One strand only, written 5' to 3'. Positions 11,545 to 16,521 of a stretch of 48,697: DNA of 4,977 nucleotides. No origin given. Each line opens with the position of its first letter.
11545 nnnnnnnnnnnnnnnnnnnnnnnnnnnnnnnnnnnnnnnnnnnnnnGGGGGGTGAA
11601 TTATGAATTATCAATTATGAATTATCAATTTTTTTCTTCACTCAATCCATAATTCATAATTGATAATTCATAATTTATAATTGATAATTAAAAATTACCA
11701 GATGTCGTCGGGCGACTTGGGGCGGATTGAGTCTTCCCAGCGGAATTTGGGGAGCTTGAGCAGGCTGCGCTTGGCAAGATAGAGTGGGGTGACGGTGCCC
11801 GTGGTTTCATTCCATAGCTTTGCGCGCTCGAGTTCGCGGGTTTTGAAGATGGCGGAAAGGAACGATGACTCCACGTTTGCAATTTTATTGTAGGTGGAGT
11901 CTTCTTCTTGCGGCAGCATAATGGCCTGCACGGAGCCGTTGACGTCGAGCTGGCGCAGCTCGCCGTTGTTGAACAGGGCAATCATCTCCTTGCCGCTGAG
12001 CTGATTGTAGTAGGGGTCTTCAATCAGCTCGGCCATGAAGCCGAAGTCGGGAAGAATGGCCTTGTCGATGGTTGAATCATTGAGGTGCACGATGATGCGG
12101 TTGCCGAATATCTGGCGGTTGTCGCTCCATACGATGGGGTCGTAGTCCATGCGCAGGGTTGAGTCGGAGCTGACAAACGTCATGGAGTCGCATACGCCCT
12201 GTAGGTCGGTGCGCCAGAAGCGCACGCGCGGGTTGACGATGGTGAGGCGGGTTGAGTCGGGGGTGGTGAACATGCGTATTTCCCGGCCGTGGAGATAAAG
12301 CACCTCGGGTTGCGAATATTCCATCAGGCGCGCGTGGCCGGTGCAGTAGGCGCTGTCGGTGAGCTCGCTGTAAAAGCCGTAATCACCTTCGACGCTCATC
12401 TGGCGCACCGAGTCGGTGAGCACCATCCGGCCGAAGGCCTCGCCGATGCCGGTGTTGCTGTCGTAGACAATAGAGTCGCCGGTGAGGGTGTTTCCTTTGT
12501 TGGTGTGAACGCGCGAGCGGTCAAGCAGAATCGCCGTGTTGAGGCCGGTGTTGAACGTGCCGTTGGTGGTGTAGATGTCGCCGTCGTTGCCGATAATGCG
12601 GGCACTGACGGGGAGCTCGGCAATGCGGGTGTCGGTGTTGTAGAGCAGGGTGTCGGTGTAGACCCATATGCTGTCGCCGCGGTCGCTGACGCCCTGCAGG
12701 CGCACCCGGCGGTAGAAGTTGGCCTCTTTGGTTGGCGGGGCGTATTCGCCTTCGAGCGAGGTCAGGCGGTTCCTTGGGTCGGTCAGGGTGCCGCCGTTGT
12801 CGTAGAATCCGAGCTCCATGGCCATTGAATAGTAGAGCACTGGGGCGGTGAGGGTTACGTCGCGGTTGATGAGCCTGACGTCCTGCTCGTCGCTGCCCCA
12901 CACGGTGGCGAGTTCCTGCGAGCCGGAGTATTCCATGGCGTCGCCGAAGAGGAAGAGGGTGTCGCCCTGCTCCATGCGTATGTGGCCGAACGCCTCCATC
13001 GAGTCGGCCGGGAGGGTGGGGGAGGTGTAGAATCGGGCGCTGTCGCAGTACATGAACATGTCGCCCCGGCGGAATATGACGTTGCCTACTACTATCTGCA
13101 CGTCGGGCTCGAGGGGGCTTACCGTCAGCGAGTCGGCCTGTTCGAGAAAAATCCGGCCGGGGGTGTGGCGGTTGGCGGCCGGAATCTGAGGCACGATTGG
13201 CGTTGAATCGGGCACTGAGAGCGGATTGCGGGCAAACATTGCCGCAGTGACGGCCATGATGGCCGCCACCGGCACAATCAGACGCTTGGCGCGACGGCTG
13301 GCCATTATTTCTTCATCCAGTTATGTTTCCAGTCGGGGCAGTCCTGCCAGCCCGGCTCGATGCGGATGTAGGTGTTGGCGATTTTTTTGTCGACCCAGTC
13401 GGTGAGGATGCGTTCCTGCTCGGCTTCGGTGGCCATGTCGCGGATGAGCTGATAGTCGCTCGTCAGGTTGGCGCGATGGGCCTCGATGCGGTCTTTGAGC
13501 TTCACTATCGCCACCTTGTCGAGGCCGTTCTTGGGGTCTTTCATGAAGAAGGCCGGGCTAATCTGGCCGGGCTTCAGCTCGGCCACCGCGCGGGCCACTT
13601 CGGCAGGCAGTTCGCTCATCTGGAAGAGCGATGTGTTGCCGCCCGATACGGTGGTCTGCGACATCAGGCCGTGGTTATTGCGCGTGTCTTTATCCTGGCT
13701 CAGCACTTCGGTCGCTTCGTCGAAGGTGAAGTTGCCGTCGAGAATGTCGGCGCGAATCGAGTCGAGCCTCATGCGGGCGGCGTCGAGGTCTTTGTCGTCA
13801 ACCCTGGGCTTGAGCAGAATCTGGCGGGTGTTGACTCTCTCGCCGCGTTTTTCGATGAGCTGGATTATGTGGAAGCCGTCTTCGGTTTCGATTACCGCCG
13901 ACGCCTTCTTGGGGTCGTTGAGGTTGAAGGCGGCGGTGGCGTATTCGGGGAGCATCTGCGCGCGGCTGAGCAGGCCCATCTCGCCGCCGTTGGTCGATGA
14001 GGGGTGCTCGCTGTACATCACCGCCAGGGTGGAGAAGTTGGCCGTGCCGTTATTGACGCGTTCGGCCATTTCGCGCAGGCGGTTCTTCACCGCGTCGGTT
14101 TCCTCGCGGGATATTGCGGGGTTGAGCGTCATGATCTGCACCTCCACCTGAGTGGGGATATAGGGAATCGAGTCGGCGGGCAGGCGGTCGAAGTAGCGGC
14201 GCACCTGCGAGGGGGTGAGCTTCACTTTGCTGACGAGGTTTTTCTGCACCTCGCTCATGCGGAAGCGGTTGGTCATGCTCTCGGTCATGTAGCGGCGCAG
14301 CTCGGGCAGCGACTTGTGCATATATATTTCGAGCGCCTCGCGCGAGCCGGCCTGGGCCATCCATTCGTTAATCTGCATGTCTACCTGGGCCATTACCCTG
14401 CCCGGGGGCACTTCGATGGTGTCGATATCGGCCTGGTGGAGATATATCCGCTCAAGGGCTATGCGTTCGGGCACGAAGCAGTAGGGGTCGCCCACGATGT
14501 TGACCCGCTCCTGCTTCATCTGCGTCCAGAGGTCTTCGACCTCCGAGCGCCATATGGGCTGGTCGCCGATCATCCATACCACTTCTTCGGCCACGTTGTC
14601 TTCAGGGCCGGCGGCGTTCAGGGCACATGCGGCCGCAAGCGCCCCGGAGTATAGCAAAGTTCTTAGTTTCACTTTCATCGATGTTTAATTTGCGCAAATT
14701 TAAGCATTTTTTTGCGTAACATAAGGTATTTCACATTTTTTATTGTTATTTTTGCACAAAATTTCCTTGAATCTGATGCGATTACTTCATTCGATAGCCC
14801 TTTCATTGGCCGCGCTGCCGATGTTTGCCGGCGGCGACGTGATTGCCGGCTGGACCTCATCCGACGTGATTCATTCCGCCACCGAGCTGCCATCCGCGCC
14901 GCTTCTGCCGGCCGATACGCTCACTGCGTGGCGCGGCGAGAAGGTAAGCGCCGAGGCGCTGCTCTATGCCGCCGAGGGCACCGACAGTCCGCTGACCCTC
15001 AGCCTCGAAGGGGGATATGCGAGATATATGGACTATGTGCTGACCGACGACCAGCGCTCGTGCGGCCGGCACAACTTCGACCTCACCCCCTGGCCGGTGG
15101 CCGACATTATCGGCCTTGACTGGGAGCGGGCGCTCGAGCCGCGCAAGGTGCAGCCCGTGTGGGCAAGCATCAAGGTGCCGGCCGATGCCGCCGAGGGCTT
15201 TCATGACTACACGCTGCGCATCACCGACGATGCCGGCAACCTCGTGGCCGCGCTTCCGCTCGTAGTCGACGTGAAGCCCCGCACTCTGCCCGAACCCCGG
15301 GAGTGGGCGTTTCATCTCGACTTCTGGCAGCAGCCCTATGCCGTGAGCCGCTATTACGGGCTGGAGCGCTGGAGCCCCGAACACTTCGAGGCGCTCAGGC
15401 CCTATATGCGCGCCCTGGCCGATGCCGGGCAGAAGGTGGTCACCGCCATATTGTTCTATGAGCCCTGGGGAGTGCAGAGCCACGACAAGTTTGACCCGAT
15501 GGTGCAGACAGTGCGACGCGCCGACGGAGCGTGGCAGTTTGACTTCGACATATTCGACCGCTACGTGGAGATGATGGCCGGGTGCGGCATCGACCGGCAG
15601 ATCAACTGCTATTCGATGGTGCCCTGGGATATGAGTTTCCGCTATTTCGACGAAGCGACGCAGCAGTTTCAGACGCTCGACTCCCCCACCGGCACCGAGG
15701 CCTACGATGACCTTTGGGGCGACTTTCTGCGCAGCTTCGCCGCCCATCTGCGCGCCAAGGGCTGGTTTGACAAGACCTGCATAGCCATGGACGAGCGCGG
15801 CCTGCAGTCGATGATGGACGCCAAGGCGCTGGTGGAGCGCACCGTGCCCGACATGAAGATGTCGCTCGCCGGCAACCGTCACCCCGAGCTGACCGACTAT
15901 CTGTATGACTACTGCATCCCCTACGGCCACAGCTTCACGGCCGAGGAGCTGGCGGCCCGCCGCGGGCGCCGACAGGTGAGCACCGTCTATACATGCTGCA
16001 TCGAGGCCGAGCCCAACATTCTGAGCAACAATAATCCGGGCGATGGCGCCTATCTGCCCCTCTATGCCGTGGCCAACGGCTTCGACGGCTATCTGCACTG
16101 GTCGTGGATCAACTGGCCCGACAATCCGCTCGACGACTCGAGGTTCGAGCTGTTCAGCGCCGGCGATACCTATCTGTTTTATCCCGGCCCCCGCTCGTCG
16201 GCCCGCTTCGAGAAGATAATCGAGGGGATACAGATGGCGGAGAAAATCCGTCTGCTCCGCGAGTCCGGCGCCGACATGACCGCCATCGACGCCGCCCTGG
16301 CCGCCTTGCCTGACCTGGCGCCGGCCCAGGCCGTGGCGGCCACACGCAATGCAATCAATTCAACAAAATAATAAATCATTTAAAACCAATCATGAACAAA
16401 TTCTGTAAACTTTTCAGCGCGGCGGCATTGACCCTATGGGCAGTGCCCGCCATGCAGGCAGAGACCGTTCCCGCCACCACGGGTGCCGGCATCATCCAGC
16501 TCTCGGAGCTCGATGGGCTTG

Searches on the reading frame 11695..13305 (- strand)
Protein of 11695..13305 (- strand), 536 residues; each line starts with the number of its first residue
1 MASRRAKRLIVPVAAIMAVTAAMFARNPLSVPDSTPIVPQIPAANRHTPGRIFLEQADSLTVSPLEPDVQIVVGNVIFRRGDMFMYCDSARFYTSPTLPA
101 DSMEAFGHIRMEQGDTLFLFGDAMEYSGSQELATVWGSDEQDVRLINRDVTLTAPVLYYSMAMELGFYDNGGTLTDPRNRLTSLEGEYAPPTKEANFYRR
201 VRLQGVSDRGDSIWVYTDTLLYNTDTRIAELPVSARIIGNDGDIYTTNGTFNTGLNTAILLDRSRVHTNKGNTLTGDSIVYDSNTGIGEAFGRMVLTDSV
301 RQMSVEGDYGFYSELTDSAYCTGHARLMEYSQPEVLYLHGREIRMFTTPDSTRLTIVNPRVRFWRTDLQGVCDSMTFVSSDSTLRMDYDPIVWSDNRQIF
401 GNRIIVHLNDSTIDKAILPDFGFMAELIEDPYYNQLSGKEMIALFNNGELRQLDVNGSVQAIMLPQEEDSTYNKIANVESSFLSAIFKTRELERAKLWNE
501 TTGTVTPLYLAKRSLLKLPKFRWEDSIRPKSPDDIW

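Call 8: search_protein_families(library=pfam, proteins=[window:11695-13305:-], max_evalue=0.001)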
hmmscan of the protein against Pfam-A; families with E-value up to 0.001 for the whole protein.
window:11695-13305:- (536 aa): 2 families
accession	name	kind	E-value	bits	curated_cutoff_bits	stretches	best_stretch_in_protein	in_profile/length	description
PF13100.11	OstA_2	-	3.9e-46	157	21.2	1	51-204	3-149/158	OstA-like protein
PF03968.19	LptD_N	-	1.9e-06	28.5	20.4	0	365-410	66-111/113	LptA/(LptD N-terminal domain) LPS transport protein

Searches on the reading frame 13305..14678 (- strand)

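Call 8: search_protein_families(library=pfam, proteins=[window:13305-14678:-], max_evalue=0.001)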
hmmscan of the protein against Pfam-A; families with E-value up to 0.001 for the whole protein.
window:13305-14678:- (457 aa): 3 families
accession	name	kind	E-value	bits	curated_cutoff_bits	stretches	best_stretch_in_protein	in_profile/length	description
PF00639.27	Rotamase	-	3.5e-28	98.9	21.7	2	185-275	6-96/97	PPIC-type PPIASE domain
PF13616.12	Rotamase_3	-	3.4e-19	69.9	22.5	1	187-278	27-116/116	PPIC-type PPIASE domain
PF13145.12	Rotamase_2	-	1.9e-09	38.8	27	0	206-281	40-112/121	PPIC-type PPIASE domain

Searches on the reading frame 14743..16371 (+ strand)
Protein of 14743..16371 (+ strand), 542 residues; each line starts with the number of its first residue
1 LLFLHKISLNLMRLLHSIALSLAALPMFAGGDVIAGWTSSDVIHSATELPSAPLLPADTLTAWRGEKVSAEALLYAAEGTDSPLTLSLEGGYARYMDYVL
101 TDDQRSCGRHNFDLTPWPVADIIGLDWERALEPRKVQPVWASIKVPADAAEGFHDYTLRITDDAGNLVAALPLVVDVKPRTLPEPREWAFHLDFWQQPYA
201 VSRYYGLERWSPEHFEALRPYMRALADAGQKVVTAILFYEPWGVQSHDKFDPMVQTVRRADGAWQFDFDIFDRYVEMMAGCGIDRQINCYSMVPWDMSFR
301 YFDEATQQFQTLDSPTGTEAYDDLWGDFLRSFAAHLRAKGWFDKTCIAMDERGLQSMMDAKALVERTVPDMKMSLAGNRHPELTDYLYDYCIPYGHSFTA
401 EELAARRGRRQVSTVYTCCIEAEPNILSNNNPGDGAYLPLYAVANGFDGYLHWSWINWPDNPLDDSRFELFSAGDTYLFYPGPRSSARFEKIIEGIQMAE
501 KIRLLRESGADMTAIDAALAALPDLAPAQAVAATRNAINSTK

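Call 8: search_protein_families(library=pfam, proteins=[window:14743-16371:+], max_evalue=0.001)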
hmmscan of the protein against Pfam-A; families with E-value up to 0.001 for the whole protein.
window:14743-16371:+ (542 aa): 2 families
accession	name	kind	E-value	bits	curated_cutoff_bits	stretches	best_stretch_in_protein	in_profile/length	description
PF13320.12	GH123_cat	-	2e-103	346.6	23.1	1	195-505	1-324/324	Glycoside hydrolase 123, catalytic domain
PF22680.2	Glyco_hydro_123_N_2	-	4e-17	62.8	27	1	37-161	1-141/142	Glycoside hydrolase 123 N-terminal domain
